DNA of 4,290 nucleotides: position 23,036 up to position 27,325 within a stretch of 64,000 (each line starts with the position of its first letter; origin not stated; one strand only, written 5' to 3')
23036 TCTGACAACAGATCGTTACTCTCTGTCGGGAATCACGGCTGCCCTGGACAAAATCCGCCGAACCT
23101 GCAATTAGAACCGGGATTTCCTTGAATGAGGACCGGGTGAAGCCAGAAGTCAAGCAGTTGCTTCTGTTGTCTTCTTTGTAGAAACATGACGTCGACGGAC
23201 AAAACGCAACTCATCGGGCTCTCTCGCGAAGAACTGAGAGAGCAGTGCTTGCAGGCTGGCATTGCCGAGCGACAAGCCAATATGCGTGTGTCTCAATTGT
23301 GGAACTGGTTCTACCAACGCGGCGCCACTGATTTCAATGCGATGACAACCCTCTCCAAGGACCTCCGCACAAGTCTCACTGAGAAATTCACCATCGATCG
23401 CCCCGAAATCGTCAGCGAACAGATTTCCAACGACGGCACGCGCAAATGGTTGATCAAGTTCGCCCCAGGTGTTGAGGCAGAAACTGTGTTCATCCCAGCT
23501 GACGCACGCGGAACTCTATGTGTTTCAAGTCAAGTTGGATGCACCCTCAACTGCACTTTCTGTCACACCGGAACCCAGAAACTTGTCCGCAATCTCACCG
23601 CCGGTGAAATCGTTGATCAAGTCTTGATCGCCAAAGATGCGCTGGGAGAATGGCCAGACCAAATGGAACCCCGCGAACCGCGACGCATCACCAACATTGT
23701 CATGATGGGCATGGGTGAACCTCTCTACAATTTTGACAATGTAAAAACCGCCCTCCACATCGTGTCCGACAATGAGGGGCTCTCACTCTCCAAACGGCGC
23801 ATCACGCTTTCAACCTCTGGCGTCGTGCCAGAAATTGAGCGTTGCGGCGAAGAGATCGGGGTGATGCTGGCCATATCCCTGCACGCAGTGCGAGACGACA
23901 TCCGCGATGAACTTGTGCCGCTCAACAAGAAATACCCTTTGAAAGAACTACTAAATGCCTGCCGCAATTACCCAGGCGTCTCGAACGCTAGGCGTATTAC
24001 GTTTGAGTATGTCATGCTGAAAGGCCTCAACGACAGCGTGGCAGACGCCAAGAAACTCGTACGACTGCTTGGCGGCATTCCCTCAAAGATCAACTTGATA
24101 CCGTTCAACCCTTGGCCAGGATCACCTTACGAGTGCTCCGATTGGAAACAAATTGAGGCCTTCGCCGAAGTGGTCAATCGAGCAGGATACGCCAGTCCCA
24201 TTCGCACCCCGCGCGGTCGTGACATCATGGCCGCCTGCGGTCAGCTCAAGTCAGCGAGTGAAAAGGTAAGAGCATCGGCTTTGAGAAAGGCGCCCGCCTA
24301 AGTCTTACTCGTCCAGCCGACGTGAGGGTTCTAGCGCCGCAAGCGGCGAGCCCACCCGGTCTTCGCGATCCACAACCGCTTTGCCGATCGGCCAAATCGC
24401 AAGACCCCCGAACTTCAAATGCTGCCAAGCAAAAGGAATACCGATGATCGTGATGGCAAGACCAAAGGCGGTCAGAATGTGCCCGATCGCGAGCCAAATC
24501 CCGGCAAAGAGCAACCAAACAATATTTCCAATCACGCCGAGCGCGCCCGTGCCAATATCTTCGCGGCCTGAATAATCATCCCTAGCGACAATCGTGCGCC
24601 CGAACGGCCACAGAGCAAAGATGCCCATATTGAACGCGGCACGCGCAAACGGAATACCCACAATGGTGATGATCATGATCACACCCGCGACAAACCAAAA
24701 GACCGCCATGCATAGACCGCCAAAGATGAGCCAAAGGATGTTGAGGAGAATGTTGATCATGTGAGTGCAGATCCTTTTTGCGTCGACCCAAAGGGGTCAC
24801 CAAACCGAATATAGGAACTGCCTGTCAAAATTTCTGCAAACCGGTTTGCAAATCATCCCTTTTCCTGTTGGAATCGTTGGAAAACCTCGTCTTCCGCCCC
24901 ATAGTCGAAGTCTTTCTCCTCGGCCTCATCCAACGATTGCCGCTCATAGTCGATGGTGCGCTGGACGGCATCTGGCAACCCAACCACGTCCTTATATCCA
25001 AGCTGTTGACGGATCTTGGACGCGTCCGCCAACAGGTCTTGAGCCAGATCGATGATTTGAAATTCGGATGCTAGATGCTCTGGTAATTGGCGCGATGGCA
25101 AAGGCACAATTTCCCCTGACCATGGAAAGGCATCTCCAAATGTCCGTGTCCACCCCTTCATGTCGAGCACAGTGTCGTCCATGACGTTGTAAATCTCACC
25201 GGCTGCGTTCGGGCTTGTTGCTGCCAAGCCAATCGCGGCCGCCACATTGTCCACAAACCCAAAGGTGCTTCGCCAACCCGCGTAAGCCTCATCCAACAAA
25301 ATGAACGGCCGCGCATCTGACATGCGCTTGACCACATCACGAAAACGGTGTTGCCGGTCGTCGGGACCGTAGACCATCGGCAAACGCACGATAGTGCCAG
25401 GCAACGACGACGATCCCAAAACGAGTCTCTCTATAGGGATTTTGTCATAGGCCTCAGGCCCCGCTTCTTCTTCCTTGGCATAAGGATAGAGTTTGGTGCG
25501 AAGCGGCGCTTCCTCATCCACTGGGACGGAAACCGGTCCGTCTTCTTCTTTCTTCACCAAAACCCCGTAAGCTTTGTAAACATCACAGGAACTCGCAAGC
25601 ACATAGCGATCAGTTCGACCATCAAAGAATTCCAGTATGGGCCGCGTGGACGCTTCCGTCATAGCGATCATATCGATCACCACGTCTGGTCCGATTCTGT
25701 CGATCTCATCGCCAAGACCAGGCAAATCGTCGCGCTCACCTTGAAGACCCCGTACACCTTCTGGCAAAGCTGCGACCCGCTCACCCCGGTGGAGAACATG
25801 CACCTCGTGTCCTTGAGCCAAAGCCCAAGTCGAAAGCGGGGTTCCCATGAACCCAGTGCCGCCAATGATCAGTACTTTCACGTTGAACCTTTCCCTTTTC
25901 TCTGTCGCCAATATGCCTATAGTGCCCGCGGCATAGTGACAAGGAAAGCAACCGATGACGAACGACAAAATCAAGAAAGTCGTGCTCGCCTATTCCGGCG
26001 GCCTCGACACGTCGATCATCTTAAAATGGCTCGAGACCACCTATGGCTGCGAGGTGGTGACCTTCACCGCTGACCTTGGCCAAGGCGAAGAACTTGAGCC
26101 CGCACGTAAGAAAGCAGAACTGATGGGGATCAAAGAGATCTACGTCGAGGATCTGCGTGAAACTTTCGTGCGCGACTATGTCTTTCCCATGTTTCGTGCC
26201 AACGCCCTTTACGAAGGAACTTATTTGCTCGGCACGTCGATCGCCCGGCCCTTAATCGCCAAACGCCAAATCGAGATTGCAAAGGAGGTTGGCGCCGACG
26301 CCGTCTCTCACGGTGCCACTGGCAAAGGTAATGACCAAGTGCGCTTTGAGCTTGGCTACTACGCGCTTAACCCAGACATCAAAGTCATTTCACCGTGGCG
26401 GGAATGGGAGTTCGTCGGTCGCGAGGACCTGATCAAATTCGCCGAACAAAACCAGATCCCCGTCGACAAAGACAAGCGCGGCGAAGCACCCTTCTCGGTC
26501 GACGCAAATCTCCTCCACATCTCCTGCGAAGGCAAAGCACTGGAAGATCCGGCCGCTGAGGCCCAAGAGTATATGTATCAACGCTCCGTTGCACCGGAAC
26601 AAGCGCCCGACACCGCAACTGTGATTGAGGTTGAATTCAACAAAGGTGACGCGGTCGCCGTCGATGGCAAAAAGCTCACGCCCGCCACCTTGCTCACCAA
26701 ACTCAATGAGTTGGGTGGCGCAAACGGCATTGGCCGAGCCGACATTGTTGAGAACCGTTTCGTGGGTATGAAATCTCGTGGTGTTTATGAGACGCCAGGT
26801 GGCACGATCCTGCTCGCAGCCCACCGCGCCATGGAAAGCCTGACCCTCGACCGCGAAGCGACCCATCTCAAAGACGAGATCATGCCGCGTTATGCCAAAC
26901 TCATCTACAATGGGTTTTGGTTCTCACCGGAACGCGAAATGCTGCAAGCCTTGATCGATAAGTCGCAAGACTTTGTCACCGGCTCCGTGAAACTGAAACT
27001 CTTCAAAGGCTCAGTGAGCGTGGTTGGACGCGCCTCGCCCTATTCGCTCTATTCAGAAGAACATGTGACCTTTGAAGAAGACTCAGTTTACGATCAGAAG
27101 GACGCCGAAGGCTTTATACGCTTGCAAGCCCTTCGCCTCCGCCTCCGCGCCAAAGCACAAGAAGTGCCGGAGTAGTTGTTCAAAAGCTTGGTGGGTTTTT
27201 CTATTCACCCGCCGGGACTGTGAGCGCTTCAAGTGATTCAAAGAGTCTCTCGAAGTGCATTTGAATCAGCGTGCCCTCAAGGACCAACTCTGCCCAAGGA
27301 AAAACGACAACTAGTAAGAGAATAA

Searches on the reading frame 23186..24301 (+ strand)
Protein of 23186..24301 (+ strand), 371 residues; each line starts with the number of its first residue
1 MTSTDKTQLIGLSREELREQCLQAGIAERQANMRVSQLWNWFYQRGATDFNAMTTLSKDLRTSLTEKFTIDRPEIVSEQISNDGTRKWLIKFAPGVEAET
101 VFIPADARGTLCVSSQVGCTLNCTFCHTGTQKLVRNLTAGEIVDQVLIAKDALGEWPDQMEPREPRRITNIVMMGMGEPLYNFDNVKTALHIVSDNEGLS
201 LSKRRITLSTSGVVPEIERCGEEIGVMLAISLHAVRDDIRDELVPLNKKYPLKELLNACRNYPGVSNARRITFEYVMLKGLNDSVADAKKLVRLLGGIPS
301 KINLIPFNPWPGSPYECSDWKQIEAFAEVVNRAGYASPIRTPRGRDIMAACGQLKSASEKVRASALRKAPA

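Call 69: search_protein_families(library=pfam, proteins=[window:23186-24301:+], max_evalue=0.0001)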
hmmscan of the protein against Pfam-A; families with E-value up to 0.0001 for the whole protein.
window:23186-24301:+ (371 aa): 2 families
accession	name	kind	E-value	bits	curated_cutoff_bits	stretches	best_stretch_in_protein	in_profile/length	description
PF04055.27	Radical_SAM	-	1.1e-16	61.9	29.5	1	114-286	2-160/166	Radical SAM superfamily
PF21016.3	RlmN_N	-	4.8e-12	45.9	24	1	8-70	2-60/60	Ribosomal RNA large subunit methyltransferase N-terminal domain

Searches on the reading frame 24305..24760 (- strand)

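Call 69: search_protein_families(library=pfam, proteins=[window:24305-24760:-], max_evalue=0.0001)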
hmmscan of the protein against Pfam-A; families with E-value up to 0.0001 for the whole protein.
window:24305-24760:- (151 aa): 1 family
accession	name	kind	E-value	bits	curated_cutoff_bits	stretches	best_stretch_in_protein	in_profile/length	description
PF03733.18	YccF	-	7.4e-34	116.6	27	2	77-127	1-51/51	Inner membrane component domain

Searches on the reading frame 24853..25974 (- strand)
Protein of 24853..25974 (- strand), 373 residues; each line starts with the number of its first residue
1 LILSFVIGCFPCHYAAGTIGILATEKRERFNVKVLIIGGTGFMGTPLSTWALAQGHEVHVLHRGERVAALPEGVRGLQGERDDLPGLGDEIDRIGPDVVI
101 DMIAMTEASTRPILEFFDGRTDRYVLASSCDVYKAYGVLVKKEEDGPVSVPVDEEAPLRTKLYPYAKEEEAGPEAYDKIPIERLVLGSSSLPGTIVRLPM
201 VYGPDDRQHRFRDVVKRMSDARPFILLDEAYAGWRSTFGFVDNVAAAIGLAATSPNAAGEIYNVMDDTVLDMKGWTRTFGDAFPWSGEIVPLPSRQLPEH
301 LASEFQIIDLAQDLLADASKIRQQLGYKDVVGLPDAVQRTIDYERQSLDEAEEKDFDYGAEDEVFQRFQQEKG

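Call 30: search_protein_families(library=pfam, proteins=[window:24853-25974:-], max_evalue=0.001)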
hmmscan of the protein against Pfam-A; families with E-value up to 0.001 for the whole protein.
window:24853-25974:- (373 aa): 2 families
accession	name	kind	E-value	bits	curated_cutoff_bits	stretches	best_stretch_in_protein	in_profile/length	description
PF01370.27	Epimerase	-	1.9e-13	50.8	20.9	1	34-264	1-239/240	NAD dependent epimerase/dehydratase family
PF16363.11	GDP_Man_Dehyd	-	5.2e-05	23.3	27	0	35-65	1-31/332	GDP-mannose 4,6 dehydratase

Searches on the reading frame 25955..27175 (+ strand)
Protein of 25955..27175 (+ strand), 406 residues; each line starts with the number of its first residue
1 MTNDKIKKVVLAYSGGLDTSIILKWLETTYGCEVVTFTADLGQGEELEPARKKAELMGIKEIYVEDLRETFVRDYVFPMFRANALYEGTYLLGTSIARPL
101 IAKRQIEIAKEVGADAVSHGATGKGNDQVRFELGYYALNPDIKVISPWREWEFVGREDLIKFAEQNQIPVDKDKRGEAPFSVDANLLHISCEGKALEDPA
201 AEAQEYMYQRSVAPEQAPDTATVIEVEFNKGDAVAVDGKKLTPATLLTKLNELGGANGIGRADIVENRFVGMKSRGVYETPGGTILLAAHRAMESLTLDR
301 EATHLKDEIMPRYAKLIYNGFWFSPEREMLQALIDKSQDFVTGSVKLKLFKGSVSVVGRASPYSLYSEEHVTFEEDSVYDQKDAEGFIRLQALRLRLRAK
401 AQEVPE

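Call 30: search_protein_families(library=pfam, proteins=[window:25955-27175:+], max_evalue=0.001)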
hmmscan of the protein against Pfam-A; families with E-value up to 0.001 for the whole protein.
window:25955-27175:+ (406 aa): 3 families
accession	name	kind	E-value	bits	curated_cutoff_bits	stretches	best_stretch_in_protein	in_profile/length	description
PF20979.2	Arginosuc_syn_C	-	3.2e-82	275.8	27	1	180-396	1-217/219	Arginosuccinate synthase C-terminal domain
PF00764.25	Arginosuc_synth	-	5.2e-66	222.1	27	1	8-169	1-162/162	Arginosuccinate synthase N-terminal HUP domain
PF24167.1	DUF7411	-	0.00089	19.3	28.7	0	8-72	2-63/194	Family of unknown function (DUF7411)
